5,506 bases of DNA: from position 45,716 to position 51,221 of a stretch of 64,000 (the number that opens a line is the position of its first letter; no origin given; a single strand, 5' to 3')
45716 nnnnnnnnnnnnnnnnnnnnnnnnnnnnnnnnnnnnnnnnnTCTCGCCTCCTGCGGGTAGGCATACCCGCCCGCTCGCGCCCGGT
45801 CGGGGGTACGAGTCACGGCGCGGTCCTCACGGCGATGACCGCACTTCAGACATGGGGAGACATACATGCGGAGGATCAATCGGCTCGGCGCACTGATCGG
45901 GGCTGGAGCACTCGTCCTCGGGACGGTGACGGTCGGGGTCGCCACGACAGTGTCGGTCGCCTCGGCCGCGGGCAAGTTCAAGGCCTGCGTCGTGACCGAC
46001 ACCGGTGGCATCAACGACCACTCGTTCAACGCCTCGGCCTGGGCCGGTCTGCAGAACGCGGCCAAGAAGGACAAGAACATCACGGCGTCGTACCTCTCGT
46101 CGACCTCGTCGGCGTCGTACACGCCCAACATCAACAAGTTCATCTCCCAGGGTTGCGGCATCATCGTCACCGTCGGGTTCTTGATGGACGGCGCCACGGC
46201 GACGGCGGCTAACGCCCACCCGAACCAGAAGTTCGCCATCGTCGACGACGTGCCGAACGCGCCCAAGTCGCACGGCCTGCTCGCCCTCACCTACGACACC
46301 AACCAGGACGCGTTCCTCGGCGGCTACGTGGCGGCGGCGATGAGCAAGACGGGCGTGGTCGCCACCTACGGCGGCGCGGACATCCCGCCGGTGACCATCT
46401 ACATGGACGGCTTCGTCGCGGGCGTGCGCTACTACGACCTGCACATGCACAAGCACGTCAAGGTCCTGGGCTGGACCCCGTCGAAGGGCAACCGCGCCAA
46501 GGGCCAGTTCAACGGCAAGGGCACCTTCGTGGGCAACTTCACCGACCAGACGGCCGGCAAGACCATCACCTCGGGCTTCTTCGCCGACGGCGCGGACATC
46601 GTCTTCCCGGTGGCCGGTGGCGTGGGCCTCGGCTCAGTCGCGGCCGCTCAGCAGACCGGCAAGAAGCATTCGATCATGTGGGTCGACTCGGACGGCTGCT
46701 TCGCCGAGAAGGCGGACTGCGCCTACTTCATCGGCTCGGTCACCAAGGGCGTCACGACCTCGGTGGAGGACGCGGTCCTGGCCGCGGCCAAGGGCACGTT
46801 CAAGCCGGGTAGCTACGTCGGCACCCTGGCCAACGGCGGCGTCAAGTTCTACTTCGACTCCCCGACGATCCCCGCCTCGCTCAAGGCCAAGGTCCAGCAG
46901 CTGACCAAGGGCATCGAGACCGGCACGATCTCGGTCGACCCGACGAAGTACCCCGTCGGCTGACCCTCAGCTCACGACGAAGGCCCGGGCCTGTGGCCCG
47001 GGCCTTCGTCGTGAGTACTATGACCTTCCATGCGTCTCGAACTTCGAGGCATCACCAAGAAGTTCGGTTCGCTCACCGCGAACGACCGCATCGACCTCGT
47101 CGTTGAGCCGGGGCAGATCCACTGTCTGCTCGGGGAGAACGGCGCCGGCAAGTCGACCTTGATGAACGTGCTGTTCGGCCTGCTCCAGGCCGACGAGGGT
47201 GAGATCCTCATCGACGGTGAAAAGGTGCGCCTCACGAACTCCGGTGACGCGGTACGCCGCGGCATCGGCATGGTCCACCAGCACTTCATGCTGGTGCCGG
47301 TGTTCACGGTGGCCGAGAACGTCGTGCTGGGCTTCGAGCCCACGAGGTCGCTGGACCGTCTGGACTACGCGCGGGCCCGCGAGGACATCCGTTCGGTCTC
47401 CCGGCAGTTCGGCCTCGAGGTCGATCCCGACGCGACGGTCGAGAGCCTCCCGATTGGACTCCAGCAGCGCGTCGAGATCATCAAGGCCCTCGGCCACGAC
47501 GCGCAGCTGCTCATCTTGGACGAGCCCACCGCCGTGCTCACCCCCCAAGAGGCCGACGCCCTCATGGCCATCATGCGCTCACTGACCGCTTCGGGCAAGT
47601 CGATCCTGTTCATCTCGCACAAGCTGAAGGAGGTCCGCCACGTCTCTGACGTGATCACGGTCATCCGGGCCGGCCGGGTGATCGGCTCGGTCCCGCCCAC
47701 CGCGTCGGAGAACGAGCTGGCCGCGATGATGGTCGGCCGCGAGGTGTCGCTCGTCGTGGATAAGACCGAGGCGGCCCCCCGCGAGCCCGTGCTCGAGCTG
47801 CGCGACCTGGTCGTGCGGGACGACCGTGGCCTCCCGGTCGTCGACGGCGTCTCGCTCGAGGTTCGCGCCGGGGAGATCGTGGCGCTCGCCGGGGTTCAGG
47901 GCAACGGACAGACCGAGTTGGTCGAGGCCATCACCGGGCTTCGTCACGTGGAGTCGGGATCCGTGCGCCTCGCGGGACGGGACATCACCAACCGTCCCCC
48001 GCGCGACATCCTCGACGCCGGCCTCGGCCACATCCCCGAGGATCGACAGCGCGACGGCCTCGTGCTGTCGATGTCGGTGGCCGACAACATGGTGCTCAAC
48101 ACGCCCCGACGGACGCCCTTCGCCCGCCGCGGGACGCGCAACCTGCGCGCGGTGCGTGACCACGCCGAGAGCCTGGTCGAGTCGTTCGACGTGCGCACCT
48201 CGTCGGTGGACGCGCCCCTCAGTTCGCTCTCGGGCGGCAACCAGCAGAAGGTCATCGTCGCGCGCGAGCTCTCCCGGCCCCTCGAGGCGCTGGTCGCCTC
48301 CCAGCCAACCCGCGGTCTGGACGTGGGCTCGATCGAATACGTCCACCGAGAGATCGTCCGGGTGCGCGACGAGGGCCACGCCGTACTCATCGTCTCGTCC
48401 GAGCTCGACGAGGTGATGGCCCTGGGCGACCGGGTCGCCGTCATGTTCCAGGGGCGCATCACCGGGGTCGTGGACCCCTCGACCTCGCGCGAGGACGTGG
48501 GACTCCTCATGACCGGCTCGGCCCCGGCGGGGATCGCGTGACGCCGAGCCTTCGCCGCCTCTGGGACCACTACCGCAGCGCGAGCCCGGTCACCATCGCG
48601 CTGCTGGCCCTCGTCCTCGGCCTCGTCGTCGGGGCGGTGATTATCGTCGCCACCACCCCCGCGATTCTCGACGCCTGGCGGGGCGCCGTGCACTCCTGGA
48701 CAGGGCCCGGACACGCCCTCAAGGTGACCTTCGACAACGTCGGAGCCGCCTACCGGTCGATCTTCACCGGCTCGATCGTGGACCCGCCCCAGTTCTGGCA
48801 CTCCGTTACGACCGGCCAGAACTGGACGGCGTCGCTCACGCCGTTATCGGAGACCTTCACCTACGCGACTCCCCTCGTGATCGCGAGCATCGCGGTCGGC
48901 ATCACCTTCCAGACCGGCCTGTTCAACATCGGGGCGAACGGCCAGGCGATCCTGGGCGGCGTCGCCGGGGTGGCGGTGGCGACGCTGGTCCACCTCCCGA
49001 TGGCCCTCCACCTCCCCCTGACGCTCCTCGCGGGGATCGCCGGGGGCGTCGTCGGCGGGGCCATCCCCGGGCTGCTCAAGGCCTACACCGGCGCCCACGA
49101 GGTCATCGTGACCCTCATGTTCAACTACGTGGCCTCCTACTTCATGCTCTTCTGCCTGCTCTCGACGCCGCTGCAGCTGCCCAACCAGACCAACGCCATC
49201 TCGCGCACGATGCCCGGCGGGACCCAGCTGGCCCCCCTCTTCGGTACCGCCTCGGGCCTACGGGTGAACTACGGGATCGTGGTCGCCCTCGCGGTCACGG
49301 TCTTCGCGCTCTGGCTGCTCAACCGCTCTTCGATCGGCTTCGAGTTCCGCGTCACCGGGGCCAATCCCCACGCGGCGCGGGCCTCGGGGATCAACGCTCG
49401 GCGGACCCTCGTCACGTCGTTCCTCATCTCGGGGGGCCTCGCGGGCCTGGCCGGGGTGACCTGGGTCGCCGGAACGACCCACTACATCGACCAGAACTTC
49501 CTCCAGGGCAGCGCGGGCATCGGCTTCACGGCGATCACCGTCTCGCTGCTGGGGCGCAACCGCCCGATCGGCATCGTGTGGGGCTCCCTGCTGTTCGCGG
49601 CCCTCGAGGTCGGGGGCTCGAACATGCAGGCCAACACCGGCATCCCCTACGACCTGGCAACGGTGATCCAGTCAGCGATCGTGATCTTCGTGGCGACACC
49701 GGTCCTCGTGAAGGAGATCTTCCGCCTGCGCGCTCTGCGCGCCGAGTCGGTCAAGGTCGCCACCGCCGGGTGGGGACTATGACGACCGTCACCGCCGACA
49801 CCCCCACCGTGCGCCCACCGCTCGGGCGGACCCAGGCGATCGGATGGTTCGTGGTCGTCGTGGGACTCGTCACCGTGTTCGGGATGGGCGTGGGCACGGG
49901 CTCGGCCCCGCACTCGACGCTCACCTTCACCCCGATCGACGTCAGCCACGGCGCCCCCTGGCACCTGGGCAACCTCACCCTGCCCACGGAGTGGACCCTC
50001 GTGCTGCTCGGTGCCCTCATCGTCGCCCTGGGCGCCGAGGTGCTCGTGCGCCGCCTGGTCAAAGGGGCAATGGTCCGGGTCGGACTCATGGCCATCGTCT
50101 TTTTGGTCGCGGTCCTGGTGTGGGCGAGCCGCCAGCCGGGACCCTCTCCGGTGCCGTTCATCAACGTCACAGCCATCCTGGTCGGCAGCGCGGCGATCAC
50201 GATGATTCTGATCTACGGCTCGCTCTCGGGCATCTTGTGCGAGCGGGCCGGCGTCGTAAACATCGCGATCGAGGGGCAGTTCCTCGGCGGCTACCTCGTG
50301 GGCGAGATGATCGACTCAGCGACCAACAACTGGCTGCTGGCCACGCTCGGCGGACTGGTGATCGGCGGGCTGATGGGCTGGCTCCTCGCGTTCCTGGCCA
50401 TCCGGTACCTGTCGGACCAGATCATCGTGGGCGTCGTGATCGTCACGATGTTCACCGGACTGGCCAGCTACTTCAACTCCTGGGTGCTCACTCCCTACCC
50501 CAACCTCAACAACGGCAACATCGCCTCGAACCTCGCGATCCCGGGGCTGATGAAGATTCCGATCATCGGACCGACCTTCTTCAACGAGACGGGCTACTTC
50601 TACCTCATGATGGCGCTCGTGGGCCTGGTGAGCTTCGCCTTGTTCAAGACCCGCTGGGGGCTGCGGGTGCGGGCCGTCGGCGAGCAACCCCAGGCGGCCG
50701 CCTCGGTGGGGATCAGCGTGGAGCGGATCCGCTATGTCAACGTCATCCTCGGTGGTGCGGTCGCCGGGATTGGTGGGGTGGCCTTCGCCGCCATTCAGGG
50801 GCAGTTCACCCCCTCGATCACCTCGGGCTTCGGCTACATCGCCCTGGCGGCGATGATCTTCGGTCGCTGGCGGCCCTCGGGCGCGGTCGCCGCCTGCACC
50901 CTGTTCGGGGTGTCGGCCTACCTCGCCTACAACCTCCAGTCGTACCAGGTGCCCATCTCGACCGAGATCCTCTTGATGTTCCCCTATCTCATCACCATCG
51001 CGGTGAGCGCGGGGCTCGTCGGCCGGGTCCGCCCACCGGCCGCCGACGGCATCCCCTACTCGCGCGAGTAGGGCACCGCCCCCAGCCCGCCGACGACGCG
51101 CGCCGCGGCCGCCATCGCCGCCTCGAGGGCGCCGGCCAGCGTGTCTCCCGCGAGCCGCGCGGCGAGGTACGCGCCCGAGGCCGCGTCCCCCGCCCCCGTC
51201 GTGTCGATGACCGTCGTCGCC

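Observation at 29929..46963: Both ABC solute-binding proteins lack a lipobox and look like freely secreted periplasmic-type proteins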

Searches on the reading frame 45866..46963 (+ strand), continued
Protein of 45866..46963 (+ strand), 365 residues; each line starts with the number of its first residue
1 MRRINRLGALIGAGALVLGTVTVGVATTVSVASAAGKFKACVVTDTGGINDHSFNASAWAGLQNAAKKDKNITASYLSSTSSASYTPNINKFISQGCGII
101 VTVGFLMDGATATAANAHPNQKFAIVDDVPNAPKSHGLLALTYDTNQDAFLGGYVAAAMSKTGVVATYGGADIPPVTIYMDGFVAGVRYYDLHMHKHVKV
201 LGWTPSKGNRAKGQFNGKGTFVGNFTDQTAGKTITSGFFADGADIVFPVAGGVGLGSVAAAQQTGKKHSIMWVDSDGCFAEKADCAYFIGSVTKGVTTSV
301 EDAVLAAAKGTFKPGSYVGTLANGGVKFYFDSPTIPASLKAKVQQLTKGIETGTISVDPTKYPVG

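Call 73: find_encoding_contigs(protein=P0526, flank=10000, max_places=1)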
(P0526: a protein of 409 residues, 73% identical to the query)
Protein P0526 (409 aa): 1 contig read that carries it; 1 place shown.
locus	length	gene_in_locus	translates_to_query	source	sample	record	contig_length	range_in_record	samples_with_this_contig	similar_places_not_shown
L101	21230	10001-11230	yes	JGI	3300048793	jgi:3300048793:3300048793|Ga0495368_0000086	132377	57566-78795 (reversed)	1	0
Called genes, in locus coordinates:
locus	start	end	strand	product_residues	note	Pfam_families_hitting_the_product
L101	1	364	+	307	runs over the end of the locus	PF01488:Shikimate_DH (weak), PF02826:2-Hacid_dh_C (faint), PF03446:NAD_binding_2, PF03807:F420_oxidored, PF14833:NAD_binding_11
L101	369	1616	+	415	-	PF00557:Peptidase_M24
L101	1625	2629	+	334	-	PF00676:E1_dh, PF02775:TPP_enzyme_C (weak)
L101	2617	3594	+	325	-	PF02779:Transket_pyr, PF02780:Transketolase_C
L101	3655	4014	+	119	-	PF00392:GntR, PF13545:HTH_Crp_2 (weak)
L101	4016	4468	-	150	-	-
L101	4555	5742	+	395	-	PF00557:Peptidase_M24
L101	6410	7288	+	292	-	PF02653:BPD_transp_2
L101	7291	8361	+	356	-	PF02653:BPD_transp_2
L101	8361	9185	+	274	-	PF00005:ABC_tran, PF02463:SMC_N (faint), PF13304:AAA_21 (faint)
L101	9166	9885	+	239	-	PF00005:ABC_tran, PF13304:AAA_21 (faint)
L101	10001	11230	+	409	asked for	PF13458:Peripla_BP_6, PF01094:ANF_receptor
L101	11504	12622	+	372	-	PF02515:CoA_transf_3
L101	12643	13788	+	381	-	PF00682:HMGL-like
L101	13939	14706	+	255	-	PF09339:HTH_IclR, PF01614:IclR_C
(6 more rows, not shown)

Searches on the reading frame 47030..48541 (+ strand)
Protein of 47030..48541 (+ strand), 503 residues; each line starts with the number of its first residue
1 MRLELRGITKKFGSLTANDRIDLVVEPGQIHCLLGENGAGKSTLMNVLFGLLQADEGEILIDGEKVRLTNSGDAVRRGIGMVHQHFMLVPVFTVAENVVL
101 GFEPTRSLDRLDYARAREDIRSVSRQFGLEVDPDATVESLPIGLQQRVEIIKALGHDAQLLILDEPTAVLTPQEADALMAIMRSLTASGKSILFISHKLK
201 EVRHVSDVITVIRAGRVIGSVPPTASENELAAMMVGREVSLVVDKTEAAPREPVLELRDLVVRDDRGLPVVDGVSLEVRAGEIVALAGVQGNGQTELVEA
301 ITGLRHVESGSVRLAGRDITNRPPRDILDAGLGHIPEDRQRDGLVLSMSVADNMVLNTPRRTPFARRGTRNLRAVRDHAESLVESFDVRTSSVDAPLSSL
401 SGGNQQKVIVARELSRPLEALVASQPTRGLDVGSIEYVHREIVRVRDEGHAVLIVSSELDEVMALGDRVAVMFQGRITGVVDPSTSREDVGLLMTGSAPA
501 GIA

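Call 8: search_protein_families(library=pfam, proteins=[window:47030-48541:+])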
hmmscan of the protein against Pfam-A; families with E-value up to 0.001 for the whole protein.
window:47030-48541:+ (503 aa): 4 families
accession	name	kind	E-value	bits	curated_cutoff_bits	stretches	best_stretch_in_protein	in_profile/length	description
PF00005.33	ABC_tran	-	5.5e-49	166.7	25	2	20-168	3-137/137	ABC transporter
PF13304.12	AAA_21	-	6.1e-06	26.9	27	0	30-54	1-25/304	AAA domain, putative AbiEii toxin, Type IV TA system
PF03193.22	RsgA_GTPase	-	9.3e-05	22.8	30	0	27-59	106-137/174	RsgA GTPase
PF13555.12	AAA_29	-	0.00092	19.4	27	0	25-52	19-46/61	P-loop containing region of AAA domain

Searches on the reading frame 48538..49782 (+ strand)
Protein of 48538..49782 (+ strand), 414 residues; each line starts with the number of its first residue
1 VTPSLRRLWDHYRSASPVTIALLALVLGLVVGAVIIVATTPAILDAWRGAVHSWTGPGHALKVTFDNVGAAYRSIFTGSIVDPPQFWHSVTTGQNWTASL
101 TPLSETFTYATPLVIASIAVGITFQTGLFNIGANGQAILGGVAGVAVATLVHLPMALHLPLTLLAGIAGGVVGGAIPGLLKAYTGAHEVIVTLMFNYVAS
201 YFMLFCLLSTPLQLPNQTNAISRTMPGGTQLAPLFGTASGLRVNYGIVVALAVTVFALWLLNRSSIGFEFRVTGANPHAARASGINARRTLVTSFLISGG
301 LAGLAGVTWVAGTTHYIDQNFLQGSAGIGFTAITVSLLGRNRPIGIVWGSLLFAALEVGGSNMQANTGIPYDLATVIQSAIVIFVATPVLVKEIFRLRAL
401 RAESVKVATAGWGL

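Call 8: search_protein_families(library=pfam, proteins=[window:48538-49782:+])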
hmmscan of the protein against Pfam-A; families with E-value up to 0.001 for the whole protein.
window:48538-49782:+ (414 aa): 1 family
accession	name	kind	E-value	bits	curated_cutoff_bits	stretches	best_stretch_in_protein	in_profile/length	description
PF02653.21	BPD_transp_2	-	1.2e-43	149.6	26.8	1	105-385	4-268/269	Branched-chain amino acid transport system / permease component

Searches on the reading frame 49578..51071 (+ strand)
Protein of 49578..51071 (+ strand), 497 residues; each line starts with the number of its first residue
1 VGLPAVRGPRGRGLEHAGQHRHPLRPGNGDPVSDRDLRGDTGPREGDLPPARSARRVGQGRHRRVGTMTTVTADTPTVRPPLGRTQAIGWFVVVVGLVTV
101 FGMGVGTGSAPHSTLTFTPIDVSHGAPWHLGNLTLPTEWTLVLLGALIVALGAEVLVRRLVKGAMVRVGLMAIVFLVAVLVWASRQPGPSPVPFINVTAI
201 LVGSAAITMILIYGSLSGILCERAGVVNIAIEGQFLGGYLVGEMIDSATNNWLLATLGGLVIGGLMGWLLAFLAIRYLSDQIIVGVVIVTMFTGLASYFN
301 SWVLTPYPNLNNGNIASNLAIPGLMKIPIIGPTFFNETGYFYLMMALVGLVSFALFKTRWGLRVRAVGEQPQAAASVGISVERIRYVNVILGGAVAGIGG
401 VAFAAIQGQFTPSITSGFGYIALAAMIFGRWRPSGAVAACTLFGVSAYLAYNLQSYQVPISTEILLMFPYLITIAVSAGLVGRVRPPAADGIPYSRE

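Call 8: search_protein_families(library=pfam, proteins=[window:49578-51071:+])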
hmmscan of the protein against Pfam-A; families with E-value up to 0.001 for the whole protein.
window:49578-51071:+ (497 aa): 1 family
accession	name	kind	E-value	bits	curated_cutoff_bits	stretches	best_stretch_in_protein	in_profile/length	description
PF02653.21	BPD_transp_2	-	5.1e-33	114.8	26.8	1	202-476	3-268/269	Branched-chain amino acid transport system / permease component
